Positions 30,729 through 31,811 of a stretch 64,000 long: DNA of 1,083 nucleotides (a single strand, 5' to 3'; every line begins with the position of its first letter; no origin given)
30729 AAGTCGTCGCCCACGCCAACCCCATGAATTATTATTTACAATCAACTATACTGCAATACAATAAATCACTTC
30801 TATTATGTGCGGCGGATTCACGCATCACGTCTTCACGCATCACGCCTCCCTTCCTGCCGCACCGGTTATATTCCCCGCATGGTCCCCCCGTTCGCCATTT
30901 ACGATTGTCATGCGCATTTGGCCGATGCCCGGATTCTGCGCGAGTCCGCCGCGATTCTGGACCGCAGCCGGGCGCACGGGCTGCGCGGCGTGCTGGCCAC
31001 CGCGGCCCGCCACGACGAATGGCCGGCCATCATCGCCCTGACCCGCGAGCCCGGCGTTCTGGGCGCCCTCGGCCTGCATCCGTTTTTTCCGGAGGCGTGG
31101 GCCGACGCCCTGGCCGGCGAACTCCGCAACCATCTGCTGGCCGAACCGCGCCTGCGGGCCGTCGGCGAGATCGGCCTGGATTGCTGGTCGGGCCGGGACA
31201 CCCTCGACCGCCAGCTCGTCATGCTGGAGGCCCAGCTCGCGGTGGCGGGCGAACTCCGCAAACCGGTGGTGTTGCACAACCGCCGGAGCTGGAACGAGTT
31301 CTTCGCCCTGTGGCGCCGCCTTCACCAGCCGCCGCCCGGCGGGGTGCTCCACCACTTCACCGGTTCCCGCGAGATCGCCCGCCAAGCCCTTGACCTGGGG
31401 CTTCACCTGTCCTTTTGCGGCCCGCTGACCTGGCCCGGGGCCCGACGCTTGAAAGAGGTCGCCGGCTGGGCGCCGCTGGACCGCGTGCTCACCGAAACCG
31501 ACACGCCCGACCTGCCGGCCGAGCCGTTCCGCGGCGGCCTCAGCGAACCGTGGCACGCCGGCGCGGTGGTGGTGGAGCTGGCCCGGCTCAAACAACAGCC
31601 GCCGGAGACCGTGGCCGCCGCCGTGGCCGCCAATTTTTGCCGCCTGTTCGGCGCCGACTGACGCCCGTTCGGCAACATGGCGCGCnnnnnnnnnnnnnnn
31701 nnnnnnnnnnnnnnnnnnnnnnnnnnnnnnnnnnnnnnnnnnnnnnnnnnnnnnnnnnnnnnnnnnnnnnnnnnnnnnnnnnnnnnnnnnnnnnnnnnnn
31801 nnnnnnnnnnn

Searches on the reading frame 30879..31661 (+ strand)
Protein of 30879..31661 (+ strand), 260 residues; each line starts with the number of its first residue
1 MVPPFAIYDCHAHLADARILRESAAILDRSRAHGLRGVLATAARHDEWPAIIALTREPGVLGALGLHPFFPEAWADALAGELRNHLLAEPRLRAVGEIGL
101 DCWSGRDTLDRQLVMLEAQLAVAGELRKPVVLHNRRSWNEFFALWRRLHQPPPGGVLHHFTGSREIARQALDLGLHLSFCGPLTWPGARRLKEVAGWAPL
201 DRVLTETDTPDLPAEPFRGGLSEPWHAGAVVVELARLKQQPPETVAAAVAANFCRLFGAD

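Call 65: search_protein_families(library=pfam, proteins=[window:30879-31661:+], max_evalue=0.1)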
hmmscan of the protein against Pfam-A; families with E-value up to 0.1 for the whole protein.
window:30879-31661:+ (260 aa): 1 family
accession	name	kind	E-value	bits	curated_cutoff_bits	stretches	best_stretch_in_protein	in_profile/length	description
PF01026.27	TatD_DNase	-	1.9e-55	188.4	27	1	9-258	2-253/253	TatD related DNase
